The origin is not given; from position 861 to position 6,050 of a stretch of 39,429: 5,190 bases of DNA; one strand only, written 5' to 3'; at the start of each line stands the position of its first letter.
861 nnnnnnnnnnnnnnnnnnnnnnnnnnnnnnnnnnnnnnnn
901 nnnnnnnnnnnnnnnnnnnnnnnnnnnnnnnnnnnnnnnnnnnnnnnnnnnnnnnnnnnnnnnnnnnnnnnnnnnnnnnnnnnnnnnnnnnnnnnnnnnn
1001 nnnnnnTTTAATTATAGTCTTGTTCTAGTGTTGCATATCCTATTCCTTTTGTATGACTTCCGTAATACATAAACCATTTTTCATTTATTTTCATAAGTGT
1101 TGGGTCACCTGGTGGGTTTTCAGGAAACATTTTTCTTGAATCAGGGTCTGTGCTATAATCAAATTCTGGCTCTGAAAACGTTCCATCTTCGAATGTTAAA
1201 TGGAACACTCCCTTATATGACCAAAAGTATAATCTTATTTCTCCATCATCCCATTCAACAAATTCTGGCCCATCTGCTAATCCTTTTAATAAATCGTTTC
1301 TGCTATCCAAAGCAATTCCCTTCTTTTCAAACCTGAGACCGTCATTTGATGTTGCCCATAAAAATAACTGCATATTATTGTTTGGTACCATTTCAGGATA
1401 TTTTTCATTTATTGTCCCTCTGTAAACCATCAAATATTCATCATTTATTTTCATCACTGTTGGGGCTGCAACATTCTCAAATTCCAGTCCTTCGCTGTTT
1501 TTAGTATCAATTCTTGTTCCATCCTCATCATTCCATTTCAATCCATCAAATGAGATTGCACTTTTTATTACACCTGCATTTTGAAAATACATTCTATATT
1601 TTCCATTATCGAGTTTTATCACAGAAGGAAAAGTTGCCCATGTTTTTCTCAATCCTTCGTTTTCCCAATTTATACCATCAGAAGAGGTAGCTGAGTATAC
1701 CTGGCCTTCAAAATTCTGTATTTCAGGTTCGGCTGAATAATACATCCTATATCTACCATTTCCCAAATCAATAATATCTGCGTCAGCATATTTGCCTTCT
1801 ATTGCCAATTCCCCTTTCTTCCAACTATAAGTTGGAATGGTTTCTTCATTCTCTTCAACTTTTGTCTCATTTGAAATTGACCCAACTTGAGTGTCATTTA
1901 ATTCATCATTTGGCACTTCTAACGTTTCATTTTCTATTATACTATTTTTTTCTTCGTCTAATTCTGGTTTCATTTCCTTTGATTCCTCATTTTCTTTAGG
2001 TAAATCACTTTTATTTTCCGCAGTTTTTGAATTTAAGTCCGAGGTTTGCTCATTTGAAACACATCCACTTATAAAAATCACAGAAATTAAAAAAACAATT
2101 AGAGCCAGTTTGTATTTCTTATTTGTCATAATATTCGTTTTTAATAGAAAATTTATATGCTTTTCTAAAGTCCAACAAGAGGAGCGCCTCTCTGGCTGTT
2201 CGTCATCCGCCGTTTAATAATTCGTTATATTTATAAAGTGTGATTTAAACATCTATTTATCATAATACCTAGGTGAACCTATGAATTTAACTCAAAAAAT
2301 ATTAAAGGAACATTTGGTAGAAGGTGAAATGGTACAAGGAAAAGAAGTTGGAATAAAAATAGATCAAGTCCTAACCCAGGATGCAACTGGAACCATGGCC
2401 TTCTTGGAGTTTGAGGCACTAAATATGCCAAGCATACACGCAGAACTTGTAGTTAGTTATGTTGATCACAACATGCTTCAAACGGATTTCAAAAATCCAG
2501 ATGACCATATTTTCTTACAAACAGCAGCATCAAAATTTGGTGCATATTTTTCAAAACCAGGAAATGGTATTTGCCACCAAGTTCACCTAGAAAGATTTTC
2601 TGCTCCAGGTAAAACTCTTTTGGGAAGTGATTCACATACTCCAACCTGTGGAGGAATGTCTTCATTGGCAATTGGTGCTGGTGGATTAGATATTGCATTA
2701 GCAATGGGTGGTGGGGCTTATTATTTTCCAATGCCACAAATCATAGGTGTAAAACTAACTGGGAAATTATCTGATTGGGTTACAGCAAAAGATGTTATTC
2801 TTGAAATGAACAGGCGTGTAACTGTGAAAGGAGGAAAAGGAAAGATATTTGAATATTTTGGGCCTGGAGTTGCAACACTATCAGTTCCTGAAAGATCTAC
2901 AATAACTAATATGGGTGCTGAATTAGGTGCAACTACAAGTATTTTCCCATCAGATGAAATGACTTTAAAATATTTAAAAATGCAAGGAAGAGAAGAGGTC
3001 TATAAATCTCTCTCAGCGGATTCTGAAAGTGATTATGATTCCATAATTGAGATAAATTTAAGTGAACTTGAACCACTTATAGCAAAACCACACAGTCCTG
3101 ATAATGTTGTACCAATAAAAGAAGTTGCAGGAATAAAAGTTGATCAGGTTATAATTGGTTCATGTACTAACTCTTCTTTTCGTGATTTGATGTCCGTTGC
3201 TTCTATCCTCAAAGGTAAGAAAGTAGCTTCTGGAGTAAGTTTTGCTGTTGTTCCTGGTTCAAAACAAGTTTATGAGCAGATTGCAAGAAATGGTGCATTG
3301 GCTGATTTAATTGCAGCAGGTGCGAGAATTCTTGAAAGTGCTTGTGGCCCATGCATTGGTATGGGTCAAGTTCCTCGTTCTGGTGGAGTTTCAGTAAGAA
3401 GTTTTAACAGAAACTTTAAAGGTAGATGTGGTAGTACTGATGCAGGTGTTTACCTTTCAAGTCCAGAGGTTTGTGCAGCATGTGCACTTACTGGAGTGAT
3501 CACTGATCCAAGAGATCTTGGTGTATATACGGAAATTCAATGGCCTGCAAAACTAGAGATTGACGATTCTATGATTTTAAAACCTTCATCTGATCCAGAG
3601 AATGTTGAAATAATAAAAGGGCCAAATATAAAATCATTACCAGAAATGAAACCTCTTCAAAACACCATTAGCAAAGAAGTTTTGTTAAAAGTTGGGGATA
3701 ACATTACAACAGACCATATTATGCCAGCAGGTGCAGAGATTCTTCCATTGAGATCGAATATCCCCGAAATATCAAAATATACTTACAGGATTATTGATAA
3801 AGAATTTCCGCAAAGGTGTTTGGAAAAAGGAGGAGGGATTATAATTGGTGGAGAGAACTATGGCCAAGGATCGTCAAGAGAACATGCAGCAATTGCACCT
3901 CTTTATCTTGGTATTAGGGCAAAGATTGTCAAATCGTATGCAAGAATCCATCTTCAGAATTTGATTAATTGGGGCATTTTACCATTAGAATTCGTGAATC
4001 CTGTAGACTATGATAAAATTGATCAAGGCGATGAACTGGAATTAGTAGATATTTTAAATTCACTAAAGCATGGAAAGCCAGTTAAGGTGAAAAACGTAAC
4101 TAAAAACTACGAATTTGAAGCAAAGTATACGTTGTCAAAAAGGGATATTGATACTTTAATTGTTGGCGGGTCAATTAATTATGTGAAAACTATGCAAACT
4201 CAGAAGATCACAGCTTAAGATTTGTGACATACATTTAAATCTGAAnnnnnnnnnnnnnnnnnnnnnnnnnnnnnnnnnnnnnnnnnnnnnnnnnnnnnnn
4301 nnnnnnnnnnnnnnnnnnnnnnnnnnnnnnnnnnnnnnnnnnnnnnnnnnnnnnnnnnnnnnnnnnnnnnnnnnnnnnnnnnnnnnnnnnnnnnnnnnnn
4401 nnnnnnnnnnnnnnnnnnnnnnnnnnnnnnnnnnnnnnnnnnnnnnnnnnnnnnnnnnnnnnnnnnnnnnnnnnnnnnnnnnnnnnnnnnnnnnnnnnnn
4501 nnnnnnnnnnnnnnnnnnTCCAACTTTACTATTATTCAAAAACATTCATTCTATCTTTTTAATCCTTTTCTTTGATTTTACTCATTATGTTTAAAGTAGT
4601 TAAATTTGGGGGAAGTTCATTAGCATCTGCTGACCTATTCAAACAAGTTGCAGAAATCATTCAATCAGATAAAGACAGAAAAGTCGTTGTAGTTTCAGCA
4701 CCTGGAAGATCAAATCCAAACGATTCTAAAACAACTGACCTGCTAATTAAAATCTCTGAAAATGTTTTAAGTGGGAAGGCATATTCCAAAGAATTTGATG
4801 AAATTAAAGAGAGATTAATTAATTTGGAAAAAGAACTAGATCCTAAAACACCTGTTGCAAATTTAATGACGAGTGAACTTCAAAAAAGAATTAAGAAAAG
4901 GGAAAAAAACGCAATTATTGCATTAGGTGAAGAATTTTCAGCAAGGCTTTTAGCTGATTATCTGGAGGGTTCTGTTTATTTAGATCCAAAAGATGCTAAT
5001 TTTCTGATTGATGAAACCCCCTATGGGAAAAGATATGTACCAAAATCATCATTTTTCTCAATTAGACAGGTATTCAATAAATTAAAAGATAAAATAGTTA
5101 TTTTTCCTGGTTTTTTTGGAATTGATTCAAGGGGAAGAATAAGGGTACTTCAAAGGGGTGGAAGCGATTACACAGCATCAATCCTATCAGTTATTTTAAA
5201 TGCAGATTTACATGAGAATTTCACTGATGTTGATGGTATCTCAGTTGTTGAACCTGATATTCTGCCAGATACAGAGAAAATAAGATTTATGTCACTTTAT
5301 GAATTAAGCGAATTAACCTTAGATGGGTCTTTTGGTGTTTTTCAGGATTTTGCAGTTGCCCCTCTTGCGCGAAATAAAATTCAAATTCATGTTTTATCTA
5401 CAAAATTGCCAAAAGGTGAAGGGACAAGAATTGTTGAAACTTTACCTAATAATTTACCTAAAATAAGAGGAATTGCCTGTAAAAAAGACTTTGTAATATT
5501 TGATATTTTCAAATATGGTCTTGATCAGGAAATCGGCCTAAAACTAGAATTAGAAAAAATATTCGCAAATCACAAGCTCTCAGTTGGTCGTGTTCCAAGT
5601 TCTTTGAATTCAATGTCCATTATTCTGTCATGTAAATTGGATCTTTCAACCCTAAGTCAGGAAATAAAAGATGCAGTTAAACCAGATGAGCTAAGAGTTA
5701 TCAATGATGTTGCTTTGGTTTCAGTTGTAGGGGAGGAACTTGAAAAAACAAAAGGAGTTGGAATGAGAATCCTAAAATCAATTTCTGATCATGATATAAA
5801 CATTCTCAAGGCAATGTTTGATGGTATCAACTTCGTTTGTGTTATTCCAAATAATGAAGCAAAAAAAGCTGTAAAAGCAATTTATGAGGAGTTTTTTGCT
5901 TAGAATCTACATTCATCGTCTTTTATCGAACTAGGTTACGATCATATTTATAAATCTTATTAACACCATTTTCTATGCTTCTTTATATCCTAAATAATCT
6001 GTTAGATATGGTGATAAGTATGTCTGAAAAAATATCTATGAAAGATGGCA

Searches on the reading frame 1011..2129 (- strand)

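Call 54: search_protein_families(library=pfam, proteins=[window:1011-2129:-], max_evalue=0.001)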
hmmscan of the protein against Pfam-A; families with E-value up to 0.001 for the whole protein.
window:1011-2129:- (373 aa): 2 families
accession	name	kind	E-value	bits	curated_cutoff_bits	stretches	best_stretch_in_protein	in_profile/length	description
PF04616.20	Glyco_hydro_43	-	8.4e-06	25.8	32.2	0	168-243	13-85/288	Glycosyl hydrolases family 43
PF04041.19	Glyco_hydro_130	-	1.1e-05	25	26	0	177-247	56-126/320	beta-1,4-mannooligosaccharide phosphorylase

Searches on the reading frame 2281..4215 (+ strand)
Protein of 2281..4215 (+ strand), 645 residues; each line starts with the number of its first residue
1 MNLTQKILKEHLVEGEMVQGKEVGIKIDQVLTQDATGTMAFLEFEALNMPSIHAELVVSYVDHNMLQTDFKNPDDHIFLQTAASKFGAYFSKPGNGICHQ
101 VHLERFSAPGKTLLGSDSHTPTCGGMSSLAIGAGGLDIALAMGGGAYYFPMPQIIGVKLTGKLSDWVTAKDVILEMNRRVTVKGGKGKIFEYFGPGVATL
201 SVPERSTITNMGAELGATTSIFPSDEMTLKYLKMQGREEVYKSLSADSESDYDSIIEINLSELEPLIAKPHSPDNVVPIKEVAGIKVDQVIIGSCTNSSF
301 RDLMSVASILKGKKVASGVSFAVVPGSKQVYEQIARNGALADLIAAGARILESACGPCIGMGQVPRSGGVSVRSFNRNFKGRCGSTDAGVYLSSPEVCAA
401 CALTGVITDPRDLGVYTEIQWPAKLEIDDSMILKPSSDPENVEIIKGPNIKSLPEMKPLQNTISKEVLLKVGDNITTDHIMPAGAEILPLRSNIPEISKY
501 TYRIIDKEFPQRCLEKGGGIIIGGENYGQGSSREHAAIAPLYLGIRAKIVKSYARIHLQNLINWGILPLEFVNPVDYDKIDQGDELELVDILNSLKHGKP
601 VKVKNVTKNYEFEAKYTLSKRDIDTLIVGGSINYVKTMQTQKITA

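Call 54: search_protein_families(library=pfam, proteins=[window:2281-4215:+], max_evalue=0.001)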
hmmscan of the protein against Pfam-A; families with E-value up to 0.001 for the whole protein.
window:2281-4215:+ (645 aa): 3 families
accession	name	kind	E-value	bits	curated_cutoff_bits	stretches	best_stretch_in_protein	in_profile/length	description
PF00330.25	Aconitase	-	6.4e-116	388.5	28.7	2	5-282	1-306/463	Aconitase family (aconitate hydratase)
PF00694.25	Aconitase_C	-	2.2e-21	77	22.8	1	520-573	77-130/131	Aconitase C-terminal domain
PF04412.18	AcnX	-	5.1e-05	22.6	31.5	1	285-355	289-357/400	Aconitase X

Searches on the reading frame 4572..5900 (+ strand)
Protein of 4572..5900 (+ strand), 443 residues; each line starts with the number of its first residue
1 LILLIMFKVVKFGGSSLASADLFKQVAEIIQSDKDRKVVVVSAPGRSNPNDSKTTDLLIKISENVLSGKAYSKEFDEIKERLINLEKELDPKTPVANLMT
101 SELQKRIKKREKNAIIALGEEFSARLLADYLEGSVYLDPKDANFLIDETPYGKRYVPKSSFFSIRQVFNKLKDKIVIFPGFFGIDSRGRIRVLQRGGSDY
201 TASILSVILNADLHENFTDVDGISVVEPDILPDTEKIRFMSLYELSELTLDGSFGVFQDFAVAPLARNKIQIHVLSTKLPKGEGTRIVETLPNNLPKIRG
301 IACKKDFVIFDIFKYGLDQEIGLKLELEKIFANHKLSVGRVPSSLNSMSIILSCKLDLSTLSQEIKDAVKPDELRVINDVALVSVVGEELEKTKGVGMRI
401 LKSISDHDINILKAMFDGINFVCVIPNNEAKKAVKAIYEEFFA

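Call 54: search_protein_families(library=pfam, proteins=[window:4572-5900:+], max_evalue=0.001)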
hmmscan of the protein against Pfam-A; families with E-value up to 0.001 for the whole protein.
window:4572-5900:+ (443 aa): 3 families
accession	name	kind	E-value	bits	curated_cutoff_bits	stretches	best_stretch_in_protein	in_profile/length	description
PF00696.33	AA_kinase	-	3.4e-29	102.7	24.9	1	6-276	1-234/234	Amino acid kinase family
PF22468.2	ACT_9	-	2.7e-10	40.3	27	1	383-441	1-61/61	ACT domain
PF13840.12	ACT_7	-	7.6e-05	22.9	27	0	378-437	4-63/65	ACT domain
